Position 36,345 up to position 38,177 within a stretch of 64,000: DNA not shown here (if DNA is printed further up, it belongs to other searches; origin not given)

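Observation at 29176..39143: Composite signalling island: two partner-switching modules interleaved with CheA/CheB/Hpt/CheY-type genes, with no MCP, CheW or CheR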

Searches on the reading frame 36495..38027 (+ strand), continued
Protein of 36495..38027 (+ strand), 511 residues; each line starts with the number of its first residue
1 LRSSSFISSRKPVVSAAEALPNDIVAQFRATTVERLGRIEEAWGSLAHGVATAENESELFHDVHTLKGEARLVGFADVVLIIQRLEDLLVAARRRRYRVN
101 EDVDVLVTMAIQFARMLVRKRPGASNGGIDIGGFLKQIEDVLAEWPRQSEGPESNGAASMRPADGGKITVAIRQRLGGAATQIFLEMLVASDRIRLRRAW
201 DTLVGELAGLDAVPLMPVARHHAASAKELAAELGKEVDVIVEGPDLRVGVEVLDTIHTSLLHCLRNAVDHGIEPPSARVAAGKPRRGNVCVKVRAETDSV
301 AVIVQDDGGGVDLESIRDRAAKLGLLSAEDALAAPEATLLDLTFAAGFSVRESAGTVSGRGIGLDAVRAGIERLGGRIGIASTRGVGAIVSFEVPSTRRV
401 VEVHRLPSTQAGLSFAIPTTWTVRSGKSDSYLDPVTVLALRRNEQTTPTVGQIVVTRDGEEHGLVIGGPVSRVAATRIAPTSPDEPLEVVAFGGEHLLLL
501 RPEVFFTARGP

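Call 25: fold_search(model_id=the predicted structure, library=pdb)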
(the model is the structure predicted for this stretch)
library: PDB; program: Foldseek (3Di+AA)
matches with E <= 10: 694; with E <= 0.001: 324
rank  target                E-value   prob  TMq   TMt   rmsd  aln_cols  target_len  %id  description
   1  6s1k_A                6.5e-22  1.00  0.39  0.49  13.0       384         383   22  E. coli Core Signaling Unit, carrying QQQQ receptor mutation (released 2020-01-22)
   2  8c5v_A                8.8e-22  1.00  0.43  0.53  11.7       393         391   21  Chemotaxis core signalling unit from E protein lysed E. coli cells (released 2023-09-13)
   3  3ja6_C                9.7e-22  1.00  0.42  0.54  10.5       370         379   26  Cryo-electron Tomography and All-atom Molecular Dynamics Simulations Reveal a Novel Kinase Conformational Switch in Ba (released 2015-12-09)
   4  2ch4_A                1.7e-20  1.00  0.36  0.55  12.2       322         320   27  Complex between Bacterial Chemotaxis histidine kinase CheA domains P4 and P5 and receptor-adaptor protein CheW (released 2006-04-18)
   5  1b3q_A                2.7e-20  1.00  0.40  0.53  11.8       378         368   23  CRYSTAL STRUCTURE OF CHEA-289, A SIGNAL TRANSDUCING HISTIDINE KINASE (released 1999-12-15)
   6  1b3q_B                2.7e-20  1.00  0.39  0.51  12.4       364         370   24  CRYSTAL STRUCTURE OF CHEA-289, A SIGNAL TRANSDUCING HISTIDINE KINASE (released 1999-12-15)
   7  2ch4_B                1.9e-19  1.00  0.35  0.56  11.6       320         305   24  Complex between Bacterial Chemotaxis histidine kinase CheA domains P4 and P5 and receptor-adaptor protein CheW (released 2006-04-18)
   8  4xiv_A                1.6e-16  1.00  0.37  0.71   5.5       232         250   33  Kinase and Dimerization (P3P4) of the Thermotoga maritima CheA kinase (released 2015-11-04)
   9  4xiv_B                2.2e-16  1.00  0.37  0.69   6.6       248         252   31  Kinase and Dimerization (P3P4) of the Thermotoga maritima CheA kinase (released 2015-11-04)
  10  1i58_A                7.5e-16  1.00  0.35  0.87   3.1       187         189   37  STRUCTURE OF THE HISTIDINE KINASE CHEA ATP-BINDING DOMAIN IN COMPLEX WITH ATP ANALOG ADPCP AND MAGNESIUM (released 2001-08-26)
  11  1i59_B                2.1e-15  1.00  0.35  0.88   3.6       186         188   38  STRUCTURE OF THE HISTIDINE KINASE CHEA ATP-BINDING DOMAIN IN COMPLEX WITH ADPNP AND MAGENSIUM (released 2001-08-26)
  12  1i59_A                3.8e-15  1.00  0.34  0.90   2.1       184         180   35  STRUCTURE OF THE HISTIDINE KINASE CHEA ATP-BINDING DOMAIN IN COMPLEX WITH ADPNP AND MAGENSIUM (released 2001-08-26)
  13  1i5b_A                4.0e-15  1.00  0.33  0.89   2.6       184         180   34  STRUCTURE OF CHEA DOMAIN P4 IN COMPLEX WITH ADPNP AND MANGANESE (released 2001-08-26)
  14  6mi6_A                4.0e-15  1.00  0.34  0.88   2.9       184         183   37  STRUCTURE OF CHEA DOMAIN P4 IN COMPLEX WITH AN ADP ANALOG (released 2018-12-05)
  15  8oyq_A                4.8e-15  1.00  0.34  0.94   1.6       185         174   35  Structure of the Histidine Kinase CheA ATP-Binding domain in complex with compound ODDHK13 (released 2024-05-15)
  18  6mi6_B                6.9e-15  1.00  0.35  0.88   2.8       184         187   38  STRUCTURE OF CHEA DOMAIN P4 IN COMPLEX WITH AN ADP ANALOG (released 2018-12-05)
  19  1i5c_A                1.1e-14  1.00  0.35  0.92   2.2       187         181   35  STRUCTURE OF CHEA DOMAIN P4 IN COMPLEX WITH ADP (released 2001-08-26)
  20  1i5d                  1.1e-14  1.00  0.34  0.85   3.0       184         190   38  STRUCTURE OF CHEA DOMAIN P4 IN COMPLEX WITH TNP-ATP (released 2001-08-26)
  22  1i5a_A                1.5e-14  1.00  0.34  0.90   2.1       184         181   35  STRUCTURE OF CHEA DOMAIN P4 IN COMPLEX WITH ADPCP AND MANGANESE (released 2001-08-26)
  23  1i5a_B                1.6e-14  1.00  0.34  0.93   1.7       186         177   34  STRUCTURE OF CHEA DOMAIN P4 IN COMPLEX WITH ADPCP AND MANGANESE (released 2001-08-26)
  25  1i5c_B                2.0e-14  1.00  0.33  0.89   3.5       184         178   34  STRUCTURE OF CHEA DOMAIN P4 IN COMPLEX WITH ADP (released 2001-08-26)
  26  1i5b_B                2.7e-14  1.00  0.34  0.92   1.9       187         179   35  STRUCTURE OF CHEA DOMAIN P4 IN COMPLEX WITH ADPNP AND MANGANESE (released 2001-08-26)
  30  6mi6_D                4.5e-14  1.00  0.32  0.86   3.4       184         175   34  STRUCTURE OF CHEA DOMAIN P4 IN COMPLEX WITH AN ADP ANALOG (released 2018-12-05)
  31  6mi6_C                7.1e-14  1.00  0.33  0.85   3.2       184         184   36  STRUCTURE OF CHEA DOMAIN P4 IN COMPLEX WITH AN ADP ANALOG (released 2018-12-05)
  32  3ur1_A                7.0e-12  1.00  0.28  0.50  10.1       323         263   20  The structure of a ternary complex between CheA domains P4 and P5 with CheW and with a truncated fragment of TM14, a c (released 2012-03-07)
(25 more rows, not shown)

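Call 28: find_encoding_contigs(protein=P0060, flank=10000, max_places=1)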
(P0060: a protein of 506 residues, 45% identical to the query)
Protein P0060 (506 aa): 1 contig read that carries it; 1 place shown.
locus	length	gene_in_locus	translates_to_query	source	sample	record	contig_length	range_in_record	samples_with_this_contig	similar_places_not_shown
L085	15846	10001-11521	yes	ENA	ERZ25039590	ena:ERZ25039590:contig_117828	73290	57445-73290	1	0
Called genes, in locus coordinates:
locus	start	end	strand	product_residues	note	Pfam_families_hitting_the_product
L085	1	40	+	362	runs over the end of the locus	PF01408:GFO_IDH_MocA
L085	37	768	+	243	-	PF01066:CDP-OH_P_transf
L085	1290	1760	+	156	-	PF00202:Aminotran_3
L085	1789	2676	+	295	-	PF00202:Aminotran_3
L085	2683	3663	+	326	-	PF14378:PAP2_3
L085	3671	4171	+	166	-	PF04608:PgpA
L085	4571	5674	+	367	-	PF03176:MMPL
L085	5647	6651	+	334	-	PF03176:MMPL (weak)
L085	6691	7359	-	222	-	PF00072:Response_reg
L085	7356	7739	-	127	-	PF00072:Response_reg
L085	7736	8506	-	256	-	PF00072:Response_reg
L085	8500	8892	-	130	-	PF00072:Response_reg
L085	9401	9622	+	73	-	-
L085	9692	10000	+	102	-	-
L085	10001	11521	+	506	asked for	PF01627:Hpt, PF02518:HATPase_c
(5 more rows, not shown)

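Call 29: find_encoding_contigs(protein=P0045, flank=10000, max_places=1)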
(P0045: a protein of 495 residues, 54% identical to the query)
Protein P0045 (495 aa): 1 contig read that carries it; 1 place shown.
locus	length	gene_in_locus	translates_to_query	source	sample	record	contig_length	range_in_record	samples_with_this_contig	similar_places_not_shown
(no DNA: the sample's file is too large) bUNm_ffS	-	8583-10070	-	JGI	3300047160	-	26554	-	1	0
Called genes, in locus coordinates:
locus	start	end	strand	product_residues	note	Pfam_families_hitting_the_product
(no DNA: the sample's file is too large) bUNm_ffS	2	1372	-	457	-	?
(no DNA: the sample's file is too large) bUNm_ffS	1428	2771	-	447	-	-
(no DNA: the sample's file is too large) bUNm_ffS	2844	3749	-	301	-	PF03372:Exo_endo_phos, PF22669:Exo_endo_phos2 (weak)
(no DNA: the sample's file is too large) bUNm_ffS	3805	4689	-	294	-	PF14243:R2K_3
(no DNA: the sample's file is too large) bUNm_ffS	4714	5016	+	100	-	-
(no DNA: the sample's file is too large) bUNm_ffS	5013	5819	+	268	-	-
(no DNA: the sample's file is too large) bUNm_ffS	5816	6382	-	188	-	-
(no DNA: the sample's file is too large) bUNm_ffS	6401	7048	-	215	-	PF01740:STAS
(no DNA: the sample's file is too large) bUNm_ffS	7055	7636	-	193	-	-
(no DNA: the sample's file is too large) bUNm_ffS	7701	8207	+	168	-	PF13581:HATPase_c_2 (weak), PF02518:HATPase_c (faint)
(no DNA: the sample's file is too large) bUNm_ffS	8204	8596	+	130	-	-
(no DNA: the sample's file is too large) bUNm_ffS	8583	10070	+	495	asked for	PF01627:Hpt, PF02518:HATPase_c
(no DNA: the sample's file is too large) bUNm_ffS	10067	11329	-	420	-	PF07228:SpoIIE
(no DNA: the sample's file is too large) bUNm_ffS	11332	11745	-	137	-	PF13581:HATPase_c_2, PF02518:HATPase_c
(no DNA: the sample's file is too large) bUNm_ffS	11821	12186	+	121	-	PF00072:Response_reg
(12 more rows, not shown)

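Call 30: find_encoding_contigs(protein=P0075, flank=10000, max_places=1)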
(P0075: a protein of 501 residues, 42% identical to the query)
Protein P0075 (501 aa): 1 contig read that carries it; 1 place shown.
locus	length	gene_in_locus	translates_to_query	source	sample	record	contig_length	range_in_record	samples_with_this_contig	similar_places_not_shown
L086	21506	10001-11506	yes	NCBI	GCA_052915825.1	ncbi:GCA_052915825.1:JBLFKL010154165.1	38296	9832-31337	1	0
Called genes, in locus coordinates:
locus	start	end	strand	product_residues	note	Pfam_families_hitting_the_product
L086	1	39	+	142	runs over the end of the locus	-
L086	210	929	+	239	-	PF00005:ABC_tran, PF02463:SMC_N (faint), PF13304:AAA_21 (faint)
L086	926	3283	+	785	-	PF02687:FtsX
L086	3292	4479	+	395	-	PF25919:BSH_CusB (faint), PF25989:YknX_C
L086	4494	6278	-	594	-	PF00884:Sulfatase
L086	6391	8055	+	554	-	-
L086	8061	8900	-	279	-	PF14378:PAP2_3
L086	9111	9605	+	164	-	PF19788:DUF6272 (weak)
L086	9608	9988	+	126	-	-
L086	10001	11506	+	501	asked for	PF01627:Hpt, PF02518:HATPase_c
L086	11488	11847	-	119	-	PF04238:DUF420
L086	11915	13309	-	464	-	PF07228:SpoIIE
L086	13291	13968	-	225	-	-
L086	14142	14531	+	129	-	PF00072:Response_reg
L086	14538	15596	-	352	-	PF03848:TehB, PF13649:Methyltransf_25, PF08242:Methyltransf_12 (weak)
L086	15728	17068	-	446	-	PF04055:Radical_SAM, PF13186:SPASM (weak)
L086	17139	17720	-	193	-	-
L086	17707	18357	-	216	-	-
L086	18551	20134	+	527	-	PF00026:Asp, PF14541:TAXi_C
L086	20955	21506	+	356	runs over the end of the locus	-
